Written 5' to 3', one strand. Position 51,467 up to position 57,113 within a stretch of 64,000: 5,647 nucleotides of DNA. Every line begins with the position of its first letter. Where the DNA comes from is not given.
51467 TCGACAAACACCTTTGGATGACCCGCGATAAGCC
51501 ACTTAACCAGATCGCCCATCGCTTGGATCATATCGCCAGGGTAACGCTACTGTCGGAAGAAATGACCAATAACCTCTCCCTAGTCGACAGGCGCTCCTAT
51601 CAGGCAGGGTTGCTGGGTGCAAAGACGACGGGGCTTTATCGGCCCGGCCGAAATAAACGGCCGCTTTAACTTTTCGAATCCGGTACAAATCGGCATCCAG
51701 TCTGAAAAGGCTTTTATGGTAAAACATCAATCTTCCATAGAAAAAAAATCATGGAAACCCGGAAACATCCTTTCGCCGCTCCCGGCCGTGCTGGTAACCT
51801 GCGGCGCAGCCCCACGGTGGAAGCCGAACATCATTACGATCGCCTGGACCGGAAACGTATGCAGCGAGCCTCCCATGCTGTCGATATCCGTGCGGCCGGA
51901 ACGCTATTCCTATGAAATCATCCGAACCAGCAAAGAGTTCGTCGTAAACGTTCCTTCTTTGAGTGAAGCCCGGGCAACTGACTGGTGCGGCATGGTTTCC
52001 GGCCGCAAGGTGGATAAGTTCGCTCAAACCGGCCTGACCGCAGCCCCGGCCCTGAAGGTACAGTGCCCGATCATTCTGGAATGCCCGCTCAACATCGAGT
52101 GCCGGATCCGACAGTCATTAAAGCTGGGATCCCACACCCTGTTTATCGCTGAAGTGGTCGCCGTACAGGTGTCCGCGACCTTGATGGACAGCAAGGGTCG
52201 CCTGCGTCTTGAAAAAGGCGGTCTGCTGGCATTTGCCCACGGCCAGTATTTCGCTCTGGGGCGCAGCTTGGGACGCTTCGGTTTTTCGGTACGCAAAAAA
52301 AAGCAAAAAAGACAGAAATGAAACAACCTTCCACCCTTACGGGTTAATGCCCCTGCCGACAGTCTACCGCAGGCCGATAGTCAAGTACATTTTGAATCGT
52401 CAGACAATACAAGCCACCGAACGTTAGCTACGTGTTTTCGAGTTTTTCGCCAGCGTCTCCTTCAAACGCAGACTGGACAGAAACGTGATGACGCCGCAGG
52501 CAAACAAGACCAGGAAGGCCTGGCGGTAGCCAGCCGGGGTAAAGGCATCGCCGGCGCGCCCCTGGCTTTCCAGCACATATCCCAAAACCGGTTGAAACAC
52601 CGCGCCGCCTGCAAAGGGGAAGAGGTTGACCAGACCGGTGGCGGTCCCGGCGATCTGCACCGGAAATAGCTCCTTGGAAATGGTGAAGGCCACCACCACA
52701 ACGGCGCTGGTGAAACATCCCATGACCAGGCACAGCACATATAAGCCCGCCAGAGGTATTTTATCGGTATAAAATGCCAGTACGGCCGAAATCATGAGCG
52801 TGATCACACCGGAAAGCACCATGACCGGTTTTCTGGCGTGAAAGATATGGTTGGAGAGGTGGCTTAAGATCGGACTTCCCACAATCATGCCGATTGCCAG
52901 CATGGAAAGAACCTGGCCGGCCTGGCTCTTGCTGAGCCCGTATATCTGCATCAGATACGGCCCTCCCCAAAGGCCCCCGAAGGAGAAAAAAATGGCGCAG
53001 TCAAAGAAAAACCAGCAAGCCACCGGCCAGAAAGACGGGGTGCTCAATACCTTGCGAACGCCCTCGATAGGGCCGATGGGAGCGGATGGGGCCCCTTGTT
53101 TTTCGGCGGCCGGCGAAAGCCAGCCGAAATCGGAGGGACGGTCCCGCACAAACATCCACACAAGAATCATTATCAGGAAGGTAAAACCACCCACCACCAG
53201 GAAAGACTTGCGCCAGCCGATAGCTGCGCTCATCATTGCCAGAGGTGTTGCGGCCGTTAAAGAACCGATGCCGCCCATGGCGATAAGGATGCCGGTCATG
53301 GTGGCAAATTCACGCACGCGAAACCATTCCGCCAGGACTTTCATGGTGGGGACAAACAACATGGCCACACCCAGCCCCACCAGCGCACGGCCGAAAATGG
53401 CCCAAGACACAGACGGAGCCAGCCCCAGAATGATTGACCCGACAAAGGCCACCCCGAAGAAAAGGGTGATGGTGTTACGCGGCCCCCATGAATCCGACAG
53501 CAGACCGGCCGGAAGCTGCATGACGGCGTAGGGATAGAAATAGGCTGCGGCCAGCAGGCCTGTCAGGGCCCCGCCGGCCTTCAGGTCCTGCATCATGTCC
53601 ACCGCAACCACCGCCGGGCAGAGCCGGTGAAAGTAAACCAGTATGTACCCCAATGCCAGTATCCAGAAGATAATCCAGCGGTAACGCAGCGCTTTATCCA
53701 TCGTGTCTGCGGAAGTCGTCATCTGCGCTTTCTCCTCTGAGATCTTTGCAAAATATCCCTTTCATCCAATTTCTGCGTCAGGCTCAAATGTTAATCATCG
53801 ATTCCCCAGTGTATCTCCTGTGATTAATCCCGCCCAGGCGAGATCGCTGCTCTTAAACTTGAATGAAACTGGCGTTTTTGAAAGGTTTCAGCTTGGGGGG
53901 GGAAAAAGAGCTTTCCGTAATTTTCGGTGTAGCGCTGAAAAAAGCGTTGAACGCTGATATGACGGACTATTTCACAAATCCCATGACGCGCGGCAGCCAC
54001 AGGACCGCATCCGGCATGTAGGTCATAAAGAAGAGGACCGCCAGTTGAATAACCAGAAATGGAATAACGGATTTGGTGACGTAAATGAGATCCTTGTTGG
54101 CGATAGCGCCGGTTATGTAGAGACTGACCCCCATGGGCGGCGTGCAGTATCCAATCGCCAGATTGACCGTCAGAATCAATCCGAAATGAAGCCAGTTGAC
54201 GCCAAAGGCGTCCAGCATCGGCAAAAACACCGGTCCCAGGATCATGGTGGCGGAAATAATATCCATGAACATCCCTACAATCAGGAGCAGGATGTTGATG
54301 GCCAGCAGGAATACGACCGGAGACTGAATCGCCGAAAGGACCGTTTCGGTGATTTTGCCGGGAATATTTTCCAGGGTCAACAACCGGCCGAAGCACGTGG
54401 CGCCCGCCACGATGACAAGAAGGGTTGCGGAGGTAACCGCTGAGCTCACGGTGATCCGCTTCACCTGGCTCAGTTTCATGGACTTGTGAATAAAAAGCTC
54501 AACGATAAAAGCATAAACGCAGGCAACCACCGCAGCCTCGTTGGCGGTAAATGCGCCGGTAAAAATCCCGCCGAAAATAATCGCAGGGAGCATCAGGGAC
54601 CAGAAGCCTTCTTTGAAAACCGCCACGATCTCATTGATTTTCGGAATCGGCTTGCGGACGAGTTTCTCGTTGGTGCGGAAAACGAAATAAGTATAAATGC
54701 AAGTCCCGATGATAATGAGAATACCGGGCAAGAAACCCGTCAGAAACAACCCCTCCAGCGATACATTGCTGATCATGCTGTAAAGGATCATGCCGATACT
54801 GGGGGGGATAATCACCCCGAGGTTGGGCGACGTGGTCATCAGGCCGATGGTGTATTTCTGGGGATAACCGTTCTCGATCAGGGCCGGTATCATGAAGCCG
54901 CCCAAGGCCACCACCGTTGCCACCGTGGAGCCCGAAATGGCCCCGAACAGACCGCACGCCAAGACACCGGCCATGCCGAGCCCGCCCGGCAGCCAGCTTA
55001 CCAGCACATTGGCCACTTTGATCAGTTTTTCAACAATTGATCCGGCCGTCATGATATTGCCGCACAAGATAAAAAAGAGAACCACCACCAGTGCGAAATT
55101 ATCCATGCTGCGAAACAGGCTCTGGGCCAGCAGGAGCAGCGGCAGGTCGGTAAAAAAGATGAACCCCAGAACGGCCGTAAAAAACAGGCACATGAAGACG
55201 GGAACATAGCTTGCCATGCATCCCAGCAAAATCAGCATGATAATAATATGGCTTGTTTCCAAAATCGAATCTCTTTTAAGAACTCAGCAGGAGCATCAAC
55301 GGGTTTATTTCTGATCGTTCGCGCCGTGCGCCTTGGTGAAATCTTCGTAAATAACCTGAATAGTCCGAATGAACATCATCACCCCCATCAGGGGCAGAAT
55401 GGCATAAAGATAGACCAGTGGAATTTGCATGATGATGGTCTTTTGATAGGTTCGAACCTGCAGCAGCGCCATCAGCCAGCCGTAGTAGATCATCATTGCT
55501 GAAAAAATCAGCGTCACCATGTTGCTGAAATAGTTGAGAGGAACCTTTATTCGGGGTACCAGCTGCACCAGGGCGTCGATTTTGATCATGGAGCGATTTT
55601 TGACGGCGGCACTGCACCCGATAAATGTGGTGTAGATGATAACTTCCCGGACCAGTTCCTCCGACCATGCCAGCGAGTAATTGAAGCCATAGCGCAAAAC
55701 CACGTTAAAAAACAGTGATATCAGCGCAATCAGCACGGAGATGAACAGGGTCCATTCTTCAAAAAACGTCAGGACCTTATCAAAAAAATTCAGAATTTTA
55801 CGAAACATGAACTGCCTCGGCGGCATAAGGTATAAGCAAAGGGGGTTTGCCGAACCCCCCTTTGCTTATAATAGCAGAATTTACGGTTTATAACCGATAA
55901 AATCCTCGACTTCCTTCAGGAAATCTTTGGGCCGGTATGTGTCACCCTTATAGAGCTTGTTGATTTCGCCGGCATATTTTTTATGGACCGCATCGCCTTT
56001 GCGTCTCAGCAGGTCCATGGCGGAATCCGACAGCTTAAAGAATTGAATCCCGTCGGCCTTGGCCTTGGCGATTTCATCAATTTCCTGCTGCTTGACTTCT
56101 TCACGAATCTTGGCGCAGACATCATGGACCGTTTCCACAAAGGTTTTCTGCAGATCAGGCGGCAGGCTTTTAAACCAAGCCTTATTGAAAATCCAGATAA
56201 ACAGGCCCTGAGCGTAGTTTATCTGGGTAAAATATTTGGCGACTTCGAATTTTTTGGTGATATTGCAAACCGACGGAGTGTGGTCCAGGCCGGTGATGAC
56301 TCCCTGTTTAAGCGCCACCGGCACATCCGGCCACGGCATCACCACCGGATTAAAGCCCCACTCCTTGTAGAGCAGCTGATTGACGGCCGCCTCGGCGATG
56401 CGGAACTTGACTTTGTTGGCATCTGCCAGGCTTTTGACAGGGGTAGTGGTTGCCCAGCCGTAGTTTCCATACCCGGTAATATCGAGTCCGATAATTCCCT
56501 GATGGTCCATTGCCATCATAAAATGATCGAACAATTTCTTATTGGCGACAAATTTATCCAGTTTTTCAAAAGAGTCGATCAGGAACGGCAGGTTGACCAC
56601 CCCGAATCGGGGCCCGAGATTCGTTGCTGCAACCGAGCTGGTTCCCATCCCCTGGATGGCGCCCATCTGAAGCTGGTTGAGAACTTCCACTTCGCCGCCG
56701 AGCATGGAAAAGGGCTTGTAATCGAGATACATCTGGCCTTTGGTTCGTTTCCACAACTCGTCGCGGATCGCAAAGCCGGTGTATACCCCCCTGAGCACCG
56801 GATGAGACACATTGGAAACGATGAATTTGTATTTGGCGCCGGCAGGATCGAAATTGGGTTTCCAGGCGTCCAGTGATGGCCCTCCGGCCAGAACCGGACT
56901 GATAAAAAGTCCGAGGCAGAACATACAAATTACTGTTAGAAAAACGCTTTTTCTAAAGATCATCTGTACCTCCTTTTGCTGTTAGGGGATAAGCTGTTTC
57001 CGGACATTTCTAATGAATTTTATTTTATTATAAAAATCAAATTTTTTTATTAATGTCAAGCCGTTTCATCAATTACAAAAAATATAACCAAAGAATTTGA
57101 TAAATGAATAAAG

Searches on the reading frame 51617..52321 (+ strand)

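Call 47: search_protein_families(library=pfam, proteins=[window:51617-52321:+], max_evalue=0.00001)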
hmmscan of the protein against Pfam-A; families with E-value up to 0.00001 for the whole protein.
window:51617-52321:+ (234 aa): 1 family
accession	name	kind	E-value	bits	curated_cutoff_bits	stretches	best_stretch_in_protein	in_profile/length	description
PF01613.24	Flavin_Reduct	-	1e-32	113.8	27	1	54-211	5-149/153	Flavin reductase like domain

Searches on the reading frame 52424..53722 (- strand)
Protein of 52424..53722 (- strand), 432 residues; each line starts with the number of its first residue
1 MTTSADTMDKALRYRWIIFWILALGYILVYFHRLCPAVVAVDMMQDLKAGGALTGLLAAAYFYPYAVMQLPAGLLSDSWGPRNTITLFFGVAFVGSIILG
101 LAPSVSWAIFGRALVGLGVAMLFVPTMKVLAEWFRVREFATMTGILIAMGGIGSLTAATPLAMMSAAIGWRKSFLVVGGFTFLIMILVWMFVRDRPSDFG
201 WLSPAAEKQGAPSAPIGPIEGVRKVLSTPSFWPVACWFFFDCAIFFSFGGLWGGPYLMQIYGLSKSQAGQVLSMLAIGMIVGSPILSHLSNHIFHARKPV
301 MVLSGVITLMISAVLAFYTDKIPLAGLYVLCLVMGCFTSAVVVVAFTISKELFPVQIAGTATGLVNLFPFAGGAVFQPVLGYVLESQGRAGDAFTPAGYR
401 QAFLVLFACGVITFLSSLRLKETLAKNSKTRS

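Call 47: search_protein_families(library=pfam, proteins=[window:52424-53722:-], max_evalue=0.00001)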
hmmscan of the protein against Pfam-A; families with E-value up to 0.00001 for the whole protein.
window:52424-53722:- (432 aa): 1 family
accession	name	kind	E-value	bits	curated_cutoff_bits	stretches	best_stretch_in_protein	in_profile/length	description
PF07690.21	MFS_1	-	8.7e-58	196.3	33.4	2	22-375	1-345/347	Major Facilitator Superfamily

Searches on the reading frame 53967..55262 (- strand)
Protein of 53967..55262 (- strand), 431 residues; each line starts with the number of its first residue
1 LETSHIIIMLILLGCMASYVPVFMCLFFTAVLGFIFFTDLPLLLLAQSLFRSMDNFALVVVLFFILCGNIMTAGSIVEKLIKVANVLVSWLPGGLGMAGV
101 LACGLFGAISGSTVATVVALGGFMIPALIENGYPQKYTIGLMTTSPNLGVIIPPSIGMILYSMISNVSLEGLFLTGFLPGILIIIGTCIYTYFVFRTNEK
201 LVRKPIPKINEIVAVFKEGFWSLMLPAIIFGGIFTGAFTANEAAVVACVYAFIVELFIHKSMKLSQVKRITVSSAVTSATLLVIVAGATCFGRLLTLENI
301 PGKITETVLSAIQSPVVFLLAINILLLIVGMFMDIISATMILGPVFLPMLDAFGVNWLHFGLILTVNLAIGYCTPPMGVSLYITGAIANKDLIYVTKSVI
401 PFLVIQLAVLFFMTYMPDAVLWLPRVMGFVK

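Call 47: search_protein_families(library=pfam, proteins=[window:53967-55262:-], max_evalue=0.00001)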
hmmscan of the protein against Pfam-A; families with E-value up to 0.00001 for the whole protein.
window:53967-55262:- (431 aa): 1 family
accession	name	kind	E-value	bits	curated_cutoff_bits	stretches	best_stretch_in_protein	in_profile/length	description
PF06808.19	DctM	-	1.2e-104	350.9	23.8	1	10-418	2-412/413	Tripartite ATP-independent periplasmic transporter, DctM component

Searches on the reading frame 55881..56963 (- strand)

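Call 47: search_protein_families(library=pfam, proteins=[window:55881-56963:-], max_evalue=0.00001)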
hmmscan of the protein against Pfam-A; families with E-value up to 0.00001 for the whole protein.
window:55881-56963:- (360 aa): 1 family
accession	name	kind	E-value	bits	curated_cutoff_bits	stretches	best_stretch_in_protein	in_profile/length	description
PF03480.18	DctP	-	1.4e-48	166.1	23.4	1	68-331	20-284/286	Bacterial extracellular solute-binding protein, family 7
